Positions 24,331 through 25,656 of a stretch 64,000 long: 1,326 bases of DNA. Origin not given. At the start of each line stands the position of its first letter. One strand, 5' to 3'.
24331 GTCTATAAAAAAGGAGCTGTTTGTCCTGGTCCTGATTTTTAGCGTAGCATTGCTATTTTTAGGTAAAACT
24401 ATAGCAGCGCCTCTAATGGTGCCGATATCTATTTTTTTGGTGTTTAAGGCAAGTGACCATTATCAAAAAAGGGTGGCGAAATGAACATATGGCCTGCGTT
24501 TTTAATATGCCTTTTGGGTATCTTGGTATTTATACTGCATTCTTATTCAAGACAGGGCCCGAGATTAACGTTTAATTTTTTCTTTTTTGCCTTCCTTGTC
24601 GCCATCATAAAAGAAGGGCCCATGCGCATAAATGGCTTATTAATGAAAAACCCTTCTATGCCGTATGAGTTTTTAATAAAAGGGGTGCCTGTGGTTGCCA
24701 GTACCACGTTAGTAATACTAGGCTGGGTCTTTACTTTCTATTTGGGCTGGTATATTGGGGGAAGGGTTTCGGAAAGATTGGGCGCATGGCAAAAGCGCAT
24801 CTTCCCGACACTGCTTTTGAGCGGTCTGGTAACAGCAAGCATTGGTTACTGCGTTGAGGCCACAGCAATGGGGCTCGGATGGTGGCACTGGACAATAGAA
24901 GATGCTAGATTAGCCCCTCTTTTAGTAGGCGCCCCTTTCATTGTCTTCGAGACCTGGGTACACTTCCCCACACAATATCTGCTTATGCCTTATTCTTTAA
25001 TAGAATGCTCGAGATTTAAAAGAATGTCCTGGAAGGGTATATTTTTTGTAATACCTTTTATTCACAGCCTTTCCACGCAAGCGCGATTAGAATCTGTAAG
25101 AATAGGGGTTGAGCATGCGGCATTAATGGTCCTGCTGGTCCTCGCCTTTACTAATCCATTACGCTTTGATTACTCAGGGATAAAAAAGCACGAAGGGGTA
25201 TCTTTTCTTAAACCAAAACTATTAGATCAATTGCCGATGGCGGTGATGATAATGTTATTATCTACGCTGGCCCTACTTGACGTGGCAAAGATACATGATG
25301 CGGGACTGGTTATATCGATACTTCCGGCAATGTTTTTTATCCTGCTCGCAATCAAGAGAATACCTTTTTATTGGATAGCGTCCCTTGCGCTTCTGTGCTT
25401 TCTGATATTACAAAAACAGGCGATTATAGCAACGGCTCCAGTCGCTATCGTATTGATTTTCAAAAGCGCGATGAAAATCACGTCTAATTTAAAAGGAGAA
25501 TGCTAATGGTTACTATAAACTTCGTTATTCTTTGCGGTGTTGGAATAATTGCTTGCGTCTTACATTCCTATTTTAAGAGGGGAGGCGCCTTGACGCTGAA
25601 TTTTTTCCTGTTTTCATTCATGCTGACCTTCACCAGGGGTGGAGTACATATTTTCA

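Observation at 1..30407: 30-kb low-GC accessory cluster dense in B12-radical SAM enzymes, AsnB amidotransferases, U32 proteins, GT2/GT-C transferases and novel membrane protein families, sitting directly upstream of dnaA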

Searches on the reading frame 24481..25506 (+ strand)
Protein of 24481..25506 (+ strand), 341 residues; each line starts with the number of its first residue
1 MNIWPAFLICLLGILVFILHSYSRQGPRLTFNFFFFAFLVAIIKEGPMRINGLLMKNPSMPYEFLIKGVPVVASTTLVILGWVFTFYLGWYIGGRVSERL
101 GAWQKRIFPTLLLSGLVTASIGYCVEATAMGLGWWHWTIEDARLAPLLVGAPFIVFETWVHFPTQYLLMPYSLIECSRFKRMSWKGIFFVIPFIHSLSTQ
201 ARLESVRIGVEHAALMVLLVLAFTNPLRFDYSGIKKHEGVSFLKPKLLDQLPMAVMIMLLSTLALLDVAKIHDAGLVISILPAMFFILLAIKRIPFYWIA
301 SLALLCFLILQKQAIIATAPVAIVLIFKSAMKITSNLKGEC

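Call 7: search_protein_families(library=pfam, proteins=[window:24481-25506:+], max_evalue=0.01)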
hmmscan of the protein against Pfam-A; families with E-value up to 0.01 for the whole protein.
window:24481-25506:+ (341 aa): 0 families

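Call 18: find_related_loci(query=A1, collection=genome_contigs, flank=10000)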
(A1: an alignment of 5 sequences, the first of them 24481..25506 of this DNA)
Query A1 (341 aa) in genome_contigs; peptide patterns used: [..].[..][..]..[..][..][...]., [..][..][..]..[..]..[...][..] (x = any residue, [..] = any of these).
156 stretches matched a pattern; 11 encode a relative of the query (tblastn E <= 1e-3); 10 distinct loci.
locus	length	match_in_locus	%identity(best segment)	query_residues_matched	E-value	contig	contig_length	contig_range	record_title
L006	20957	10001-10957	63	19-336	4e-127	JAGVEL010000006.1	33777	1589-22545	MAG: Candidatus Omnitrophota bacterium isolate DeMMO2_11 c_000000027806, whole genome shotgun sequence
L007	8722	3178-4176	54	1-333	5e-105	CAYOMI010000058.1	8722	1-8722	MAG TPA_asm: uncultured Planctomycetales bacterium isolate SRP098346_co1_93 genome assembly, contig: NODE_10794_length_8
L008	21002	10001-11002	54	8-339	3e-97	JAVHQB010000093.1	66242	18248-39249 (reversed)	MAG: Candidatus Paceibacterota bacterium isolate WB02no5_36_10 NODE_87_length_66242_cov_6.715231, whole genome shotgun s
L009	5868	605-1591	40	1-328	7e-73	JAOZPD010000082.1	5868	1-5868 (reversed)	MAG: Candidatus Omnitrophota bacterium isolate GMC4.metabat2.149 GMC4_25523_length_5868_cov_6.320489, whole genome shotg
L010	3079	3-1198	37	10-332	9e-62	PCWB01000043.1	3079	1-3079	MAG: Candidatus Omnitrophica bacterium CG11_big_fil_rev_8_21_14_0_20_41_12 CG11_8_21_14_0.20_scaffold_27290_c, whole gen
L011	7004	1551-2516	38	1-328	7e-57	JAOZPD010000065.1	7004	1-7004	MAG: Candidatus Omnitrophota bacterium isolate GMC4.metabat2.149 GMC4_18863_length_7004_cov_7.556195, whole genome shotg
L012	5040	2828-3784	35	19-331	9e-43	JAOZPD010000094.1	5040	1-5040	MAG: Candidatus Omnitrophota bacterium isolate GMC4.metabat2.149 GMC4_32939_length_5040_cov_7.881846, whole genome shotg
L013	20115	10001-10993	34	1-327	2e-50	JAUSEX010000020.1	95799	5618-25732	MAG: Candidatus Omnitrophota bacterium isolate E14_maxbin.253 E14_k141_1491331, whole genome shotgun sequence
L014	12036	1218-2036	31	10-295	2e-37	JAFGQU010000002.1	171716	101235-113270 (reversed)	MAG: Candidatus Omnitrophota bacterium isolate Zod_Metabat.783 k87_1665553, whole genome shotgun sequence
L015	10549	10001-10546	32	9-181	8e-17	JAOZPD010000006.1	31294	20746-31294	MAG: Candidatus Omnitrophota bacterium isolate GMC4.metabat2.149 GMC4_961_length_31294_cov_7.387336, whole genome shotgu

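Call 25: find_homologous_proteins(query=A1, max_evalue=0.001)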
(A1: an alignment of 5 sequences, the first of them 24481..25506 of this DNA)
Query A1 (5 sequences) (341 aa, profile of the alignment): 25 proteins with E <= 0.001 among 8000 candidates.
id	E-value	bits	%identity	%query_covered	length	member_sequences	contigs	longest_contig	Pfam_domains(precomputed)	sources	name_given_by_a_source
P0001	7.6e-151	520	100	100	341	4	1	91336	-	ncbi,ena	-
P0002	3.6e-137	475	55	95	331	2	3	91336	-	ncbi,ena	-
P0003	2.8e-132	459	31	81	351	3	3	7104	-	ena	-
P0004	5.8e-114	399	61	99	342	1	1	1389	-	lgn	-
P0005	2.8e-110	387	61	97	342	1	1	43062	-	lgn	-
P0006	4.3e-110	386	63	93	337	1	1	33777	-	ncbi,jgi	jgi:hypothetical protein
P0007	8.1e-109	382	64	86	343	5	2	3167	-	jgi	-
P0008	4.8e-105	370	60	99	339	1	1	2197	-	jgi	-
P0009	2.7e-103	364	54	98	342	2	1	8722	-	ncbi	-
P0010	1.1e-95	339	56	92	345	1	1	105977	-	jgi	jgi:hypothetical protein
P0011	7.2e-95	336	54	94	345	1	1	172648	-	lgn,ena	-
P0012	7.3e-94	333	54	94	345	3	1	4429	-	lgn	-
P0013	1.8e-91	325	55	87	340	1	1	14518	-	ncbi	-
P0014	1.9e-89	318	39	99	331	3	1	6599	-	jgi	-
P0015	6.6e-89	317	45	94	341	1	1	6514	-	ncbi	-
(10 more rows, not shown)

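Call 36: search_protein_families(library=pfam, proteins=[window:24481-25506:+], max_evalue=10)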
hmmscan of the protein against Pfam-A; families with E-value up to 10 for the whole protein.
window:24481-25506:+ (341 aa): 0 families

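Call 37: predict_structure(alignment_id=A3)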
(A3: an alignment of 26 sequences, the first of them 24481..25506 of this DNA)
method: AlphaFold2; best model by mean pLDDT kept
length: 341 residues; sequences in the alignment: 26
mean_pLDDT: 88.1   pTM: 0.89
mean pLDDT of the five models: 88.1, 88.1, 86.2, 85.6, 84.8
residues with pLDDT >= 90: 191; 70-90: 132; 50-70: 16; < 50: 2
segments of 3 or more residues with pLDDT < 50: none
pLDDT, mean of each block of 10 residues (from residue 1): 88 96 91 94 86 82 83 91 96 95 90 96 94 86 81 85 89 92 87 75 73 88 90 69 75 96 95 93 97 95 95 91 93 72 41
secondary structure, 60 per line:
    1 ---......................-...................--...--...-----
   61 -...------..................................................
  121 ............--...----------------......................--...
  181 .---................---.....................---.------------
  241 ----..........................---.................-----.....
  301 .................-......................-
elements in order: H4-25 H27-45 E48-50 E53-55 E62-64 H71-105 H107-132 E135-137 H154-175 H178-181 H185-200 H204-224 H245-270 H274-290 H296-317 H319-340

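Call 39: search_protein_representatives(alignment_id=A3)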
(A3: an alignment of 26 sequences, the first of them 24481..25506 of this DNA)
Query: 26 sequences, 341 profile positions. Proteins with E-value up to 0.001 (for the whole library): 255; up to 1e-10: 171; up to 1e-30: 71. The best 150 are listed.
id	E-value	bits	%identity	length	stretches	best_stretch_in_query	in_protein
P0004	1.9e-146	503.9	-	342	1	1-338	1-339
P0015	2.1e-128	444.6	-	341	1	5-337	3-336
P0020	2.4e-123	427.9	-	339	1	1-338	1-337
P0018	2.5e-122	424.6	-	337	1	1-337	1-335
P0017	2.3e-105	368.8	-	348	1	2-340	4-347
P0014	1.1e-103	363.3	-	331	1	1-339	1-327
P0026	5.8e-98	344.5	-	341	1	1-334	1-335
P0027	1.2e-96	340.2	-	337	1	2-339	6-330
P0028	7.8e-90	317.8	-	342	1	2-333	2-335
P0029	2.4e-89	316.2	-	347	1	3-333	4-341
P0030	3.3e-87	309.1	-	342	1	1-333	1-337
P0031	2.4e-85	303.0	-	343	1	4-332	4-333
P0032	2.9e-84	299.4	-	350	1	1-337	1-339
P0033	8.2e-82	291.4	-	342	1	5-338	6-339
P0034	5.3e-81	288.7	-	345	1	1-333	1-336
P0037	1.1e-78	281.0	-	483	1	4-337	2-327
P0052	2.6e-53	197.7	-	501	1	1-337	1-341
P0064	4.2e-42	160.8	-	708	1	2-334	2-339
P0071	1.7e-37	145.7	-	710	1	6-333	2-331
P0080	1.1e-33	133.1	-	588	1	5-325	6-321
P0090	5.9e-31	124.2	-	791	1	2-303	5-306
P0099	8.6e-27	110.5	-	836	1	2-336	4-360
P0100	9.1e-26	107.1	-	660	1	6-330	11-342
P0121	2.0e-21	92.8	-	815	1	5-330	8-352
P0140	1.2e-18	83.8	-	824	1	1-335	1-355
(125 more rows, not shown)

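Call 40: search_protein_families(library=pfam, proteins=[P0064, P0071, P0090, P0099, P0121, P0140, P0037, P0052, P0080, P0100], max_evalue=0.001)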
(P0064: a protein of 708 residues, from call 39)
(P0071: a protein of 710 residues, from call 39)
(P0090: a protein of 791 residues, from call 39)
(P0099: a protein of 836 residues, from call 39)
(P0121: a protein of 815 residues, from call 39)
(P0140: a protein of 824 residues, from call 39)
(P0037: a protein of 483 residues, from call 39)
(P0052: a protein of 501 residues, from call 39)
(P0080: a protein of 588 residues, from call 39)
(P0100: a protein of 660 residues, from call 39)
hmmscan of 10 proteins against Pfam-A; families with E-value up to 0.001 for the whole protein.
P0064 (708 aa): 9 families
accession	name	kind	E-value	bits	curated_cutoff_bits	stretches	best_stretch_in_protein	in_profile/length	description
PF14559.12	TPR_19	-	2.2e-14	54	25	0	594-644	3-52/68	Tetratricopeptide repeat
PF13432.12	TPR_16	-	8e-12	45.8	32.7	1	487-549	3-65/65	Tetratricopeptide repeat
PF07719.23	TPR_2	-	1.4e-08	34.6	27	0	485-510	5-30/34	Tetratricopeptide repeat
PF13424.12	TPR_12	-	5.2e-06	27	30.1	0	482-543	4-73/77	Tetratricopeptide repeat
PF13428.12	TPR_14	-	7.9e-06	26.5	23.5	0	487-522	7-42/44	Tetratricopeptide repeat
PF23914.1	TPR_CcmH_CycH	-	2.6e-05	24.6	42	0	477-547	46-119/158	Cytochrome c-type biogenesis protein H TPR domain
PF13371.12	TPR_9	-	3.6e-05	24.1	35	0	488-553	2-67/73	Tetratricopeptide repeat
PF13414.12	TPR_11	-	4.8e-05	23.4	26.8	0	488-524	1-37/42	TPR repeat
PF13181.12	TPR_8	-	0.00062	20.2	25.7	0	487-510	7-30/34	Tetratricopeptide repeat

P0071 (710 aa): 16 families
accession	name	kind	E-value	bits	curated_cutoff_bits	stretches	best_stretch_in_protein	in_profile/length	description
PF14559.12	TPR_19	-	3.9e-14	53.2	25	0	467-509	10-52/68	Tetratricopeptide repeat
PF07719.23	TPR_2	-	6.7e-14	51.2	27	1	517-549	2-34/34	Tetratricopeptide repeat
PF00515.34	TPR_1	-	5.1e-11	42.3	27.8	1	520-549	5-34/34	Tetratricopeptide repeat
PF13424.12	TPR_12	-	9.1e-11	42.2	30.1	0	642-687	25-72/77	Tetratricopeptide repeat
PF13432.12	TPR_16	-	1.5e-10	41.7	32.7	1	453-511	2-60/65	Tetratricopeptide repeat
PF13181.12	TPR_8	-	1.5e-09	37.7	25.7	0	484-512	3-31/34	Tetratricopeptide repeat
PF13414.12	TPR_11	-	2.3e-09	37.2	26.8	0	525-556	3-34/42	TPR repeat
PF13431.12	TPR_17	-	7.1e-09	35.7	24.4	0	473-503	4-34/34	Tetratricopeptide repeat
PF13428.12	TPR_14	-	1.4e-08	35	23.5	0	518-559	3-44/44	Tetratricopeptide repeat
PF13176.12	TPR_7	-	1.3e-06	28.5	27.9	0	663-689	2-30/36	Tetratricopeptide repeat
PF23914.1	TPR_CcmH_CycH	-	2.9e-06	27.6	42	1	452-548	54-153/158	Cytochrome c-type biogenesis protein H TPR domain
PF25063.1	ARM_TT21_C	-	2.9e-05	24.5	35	0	429-546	36-159/209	Tetratricopeptide repeat protein 21 C-terminal ARM domain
PF13174.12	TPR_6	-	3.8e-05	24.5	26.3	0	520-548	4-32/33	Tetratricopeptide repeat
PF13371.12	TPR_9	-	0.00012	22.5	35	0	489-549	2-62/73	Tetratricopeptide repeat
PF17874.7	TPR_MalT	-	0.00015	21.6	45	0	454-558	86-203/336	MalT-like TPR region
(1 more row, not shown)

P0090 (791 aa): 22 families
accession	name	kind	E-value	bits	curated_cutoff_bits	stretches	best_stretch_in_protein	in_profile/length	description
PF14559.12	TPR_19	-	3.8e-25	88.4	25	2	438-488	11-61/68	Tetratricopeptide repeat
PF07719.23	TPR_2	-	4.5e-21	73.6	27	1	726-755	3-32/34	Tetratricopeptide repeat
PF13428.12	TPR_14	-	1.8e-17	62.5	23.5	0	523-561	4-42/44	Tetratricopeptide repeat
PF13432.12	TPR_16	-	1.1e-15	58.1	32.7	1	661-724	2-65/65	Tetratricopeptide repeat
PF13431.12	TPR_17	-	1.8e-14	53.1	24.4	0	719-744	8-33/34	Tetratricopeptide repeat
PF00515.34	TPR_1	-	5.2e-14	51.8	27.8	1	455-485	4-34/34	Tetratricopeptide repeat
PF13414.12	TPR_11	-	1.5e-12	47.4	26.8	1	698-734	2-38/42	TPR repeat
PF13424.12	TPR_12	-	2.8e-12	47.1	30.1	0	528-581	11-72/77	Tetratricopeptide repeat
PF13181.12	TPR_8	-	5.5e-12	45.3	25.7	0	727-756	4-33/34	Tetratricopeptide repeat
PF23914.1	TPR_CcmH_CycH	-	2.7e-10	40.7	42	0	622-722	50-153/158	Cytochrome c-type biogenesis protein H TPR domain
PF07721.20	TPR_4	-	8.7e-08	32.5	27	0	456-476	5-25/26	Tetratricopeptide repeat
PF25064.1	ARM_TT21_5th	-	1.6e-07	32.1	27.8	0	558-615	5-61/117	TT21 fifth ARM repeats domain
PF13174.12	TPR_6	-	1.6e-07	31.9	26.3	0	566-587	12-33/33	Tetratricopeptide repeat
PF25060.1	ARM_TT21_2nd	-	8.9e-07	29.1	27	1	471-592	42-163/270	Tetratricopeptide repeat protein 21 second ARM domain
PF12895.13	ANAPC3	-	1.4e-06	29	27.2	0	675-749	7-81/82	Anaphase-promoting complex, cyclosome, subunit 3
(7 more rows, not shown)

P0099 (836 aa): 3 families
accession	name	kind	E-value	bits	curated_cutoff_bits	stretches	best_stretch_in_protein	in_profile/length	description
PF00884.28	Sulfatase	-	2.2e-49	168.8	25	1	415-724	2-298/301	Sulfatase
PF01663.27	Phosphodiest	-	1.8e-15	57.8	23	1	416-673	1-220/342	Type I phosphodiesterase / nucleotide pyrophosphatase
PF02995.22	DUF229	-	0.00062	19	25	1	625-737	302-405/496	Protein of unknown function (DUF229)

P0121 (815 aa): 3 families
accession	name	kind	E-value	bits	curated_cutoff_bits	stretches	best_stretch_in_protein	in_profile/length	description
PF00884.28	Sulfatase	-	5.4e-43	147.9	25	1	402-710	3-300/301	Sulfatase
PF01663.27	Phosphodiest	-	6.3e-17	62.6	23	1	403-656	2-220/342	Type I phosphodiesterase / nucleotide pyrophosphatase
PF16347.10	SGSH_C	-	8.4e-06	26.4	29.3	1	664-790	5-138/154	N-sulphoglucosamine sulphohydrolase, C-terminal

P0140 (824 aa): 3 families
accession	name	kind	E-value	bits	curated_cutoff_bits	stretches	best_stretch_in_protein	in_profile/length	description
PF00884.28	Sulfatase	-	2e-36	126.3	25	1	418-728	2-298/301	Sulfatase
PF16347.10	SGSH_C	-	3.4e-08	34.2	29.3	1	686-804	6-134/154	N-sulphoglucosamine sulphohydrolase, C-terminal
PF01663.27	Phosphodiest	-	4.7e-07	30.2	23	1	419-677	1-220/342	Type I phosphodiesterase / nucleotide pyrophosphatase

P0037 (483 aa): 0 families

P0052 (501 aa): 0 families

P0080 (588 aa): 15 families
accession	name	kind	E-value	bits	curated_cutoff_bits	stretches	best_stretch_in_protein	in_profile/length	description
PF00515.34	TPR_1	-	2.3e-29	100.4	27.8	3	500-533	1-34/34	Tetratricopeptide repeat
PF13414.12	TPR_11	-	3.3e-28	97.6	26.8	3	513-548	7-42/42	TPR repeat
PF13431.12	TPR_17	-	7.2e-26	88.7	24.4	1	523-554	2-33/34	Tetratricopeptide repeat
PF07719.23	TPR_2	-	1.3e-25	87.8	27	3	500-532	1-33/34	Tetratricopeptide repeat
PF13181.12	TPR_8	-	9.2e-22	75.8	25.7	0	534-566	1-33/34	Tetratricopeptide repeat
PF13432.12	TPR_16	-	5.6e-18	65.5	32.7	2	509-567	6-64/65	Tetratricopeptide repeat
PF13428.12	TPR_14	-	3.5e-15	55.4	23.5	1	535-573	2-40/44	Tetratricopeptide repeat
PF14559.12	TPR_19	-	7e-12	45.9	25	2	514-572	5-63/68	Tetratricopeptide repeat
PF13424.12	TPR_12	-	8e-10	39.2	30.1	1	501-562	4-73/77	Tetratricopeptide repeat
PF13174.12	TPR_6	-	1.2e-09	38.6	26.3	0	539-565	5-31/33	Tetratricopeptide repeat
PF13176.12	TPR_7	-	8.5e-09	35.3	27.9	0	536-567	1-34/36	Tetratricopeptide repeat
PF13374.12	TPR_10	-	6.5e-05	23.3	27.5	0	502-528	4-30/42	Tetratricopeptide repeat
PF13371.12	TPR_9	-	6.6e-05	23.3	35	1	475-538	4-67/73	Tetratricopeptide repeat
PF23914.1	TPR_CcmH_CycH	-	0.00011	22.5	42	0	454-562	38-149/158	Cytochrome c-type biogenesis protein H TPR domain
PF07721.20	TPR_4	-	0.00059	20.6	27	0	536-557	3-24/26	Tetratricopeptide repeat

P0100 (660 aa): 13 families
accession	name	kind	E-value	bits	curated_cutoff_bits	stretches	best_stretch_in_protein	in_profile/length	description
PF07719.23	TPR_2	-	4.3e-19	67.4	27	2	475-506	3-34/34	Tetratricopeptide repeat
PF13181.12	TPR_8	-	3.1e-17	61.6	25.7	0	410-437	6-33/34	Tetratricopeptide repeat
PF14559.12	TPR_19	-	2.3e-16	60.3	25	3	484-546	2-64/68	Tetratricopeptide repeat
PF13414.12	TPR_11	-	3.1e-16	59.2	26.8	1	412-453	1-42/42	TPR repeat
PF13432.12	TPR_16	-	4.3e-16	59.5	32.7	3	409-465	1-56/65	Tetratricopeptide repeat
PF00515.34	TPR_1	-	5.5e-16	58.1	27.8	0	476-506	4-34/34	Tetratricopeptide repeat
PF13424.12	TPR_12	-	9.5e-16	58.2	30.1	0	541-609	3-76/77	Tetratricopeptide repeat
PF13428.12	TPR_14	-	5.7e-14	51.7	23.5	1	475-515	3-43/44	Tetratricopeptide repeat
PF13431.12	TPR_17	-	1.6e-07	31.5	24.4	0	427-458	1-32/34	Tetratricopeptide repeat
PF09976.15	TPR_21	-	3e-06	27.5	25.5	1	543-655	78-189/193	Tetratricopeptide repeat-like domain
PF23914.1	TPR_CcmH_CycH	-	4.1e-05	23.9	42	0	479-551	56-131/158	Cytochrome c-type biogenesis protein H TPR domain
PF07721.20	TPR_4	-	9.6e-05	23.1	27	1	616-636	6-26/26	Tetratricopeptide repeat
PF13374.12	TPR_10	-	0.00087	19.7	27.5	1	613-639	4-30/42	Tetratricopeptide repeat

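Call 49: fold_search(model_id=the predicted structure, library=pdb)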
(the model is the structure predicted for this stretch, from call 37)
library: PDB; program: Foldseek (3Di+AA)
matches with E <= 10: 118; with E <= 0.001: 0
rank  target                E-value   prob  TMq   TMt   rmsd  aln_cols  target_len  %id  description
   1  8b70_A                1.0e+00  0.05  0.14  0.10  24.1       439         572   10  KimA from B. subtilis with nucleotide second-messenger c-di-AMP bound (released 2023-01-18)
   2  7duw_A                1.4e+00  0.07  0.17  0.10  22.2       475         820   11  Cryo-EM structure of the multiple peptide resistance factor (MprF) loaded with two lysyl-phosphatidylglycerol molecule (released 2021-04-21)
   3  6qma_A                1.5e+00  0.06  0.18  0.11  27.0       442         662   12  Cryo-EM structure of calcium-bound nhTMEM16 lipid scramblase in nanodisc (intermediate state) (released 2019-03-06)
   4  8tgn_A                1.5e+00  0.08  0.17  0.16  19.7       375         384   12  VMAT1 dimer with serotonin and reserpine (released 2024-03-20)
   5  6e3y_R                1.5e+00  0.08  0.17  0.16  22.3       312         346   11  Cryo-EM structure of the active, Gs-protein complexed, human CGRP receptor (released 2018-09-19)
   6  8wlk                  1.8e+00  0.07  0.16  0.15  19.7       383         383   11  Cryo-EM structure of human VMAT2 in presence of Tetrabenazine, determined in an outward-facing conformation (released 2024-06-12)
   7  3b9w                  2.1e+00  0.09  0.22  0.22  21.0       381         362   11  The 1.3 A resolution structure of Nitrosomonas europaea Rh50 and mechanistic implications for NH3 transport by Rhesus fa (released 2007-11-20)
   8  6n3i                  2.2e+00  0.11  0.27  0.21  22.0       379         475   13  Crystal structure of a double Trp XylE mutants (G58W/L315W) (released 2019-03-27)
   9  6xwn_A                2.5e+00  0.03  0.11  0.10  20.3       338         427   10  Structure of glutamate transporter homologue GltTk in the presence of TBOA inhibitor (released 2020-03-04)
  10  7csr_C                2.6e+00  0.07  0.15  0.13  18.3       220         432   14  Structure of Ephexin4 R676L (released 2021-02-24)
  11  3lrb_A                2.6e+00  0.02  0.14  0.12  21.4       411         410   12  Structure of E. coli AdiC (released 2010-02-23)
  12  7pqg_A                2.8e+00  0.08  0.23  0.24  17.7       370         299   11  Structure of thermostabilised human NTCP in complex with nanobody 87 (released 2022-05-18)
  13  9jlc_R                2.8e+00  0.06  0.16  0.20  18.4       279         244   13  Cryo-EM structure of MAS1-Gi Complex with AVE 0991 (released 2025-09-24)
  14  8afa_A                2.8e+00  0.03  0.11  0.10  18.0       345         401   13  Cryo-EM structure of a substrate-bound glutamate transporter homologue GltTk encapsulated within a nanodisc (released 2023-04-05)
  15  8afa_B                3.0e+00  0.03  0.12  0.11  21.3       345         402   13  Cryo-EM structure of a substrate-bound glutamate transporter homologue GltTk encapsulated within a nanodisc (released 2023-04-05)
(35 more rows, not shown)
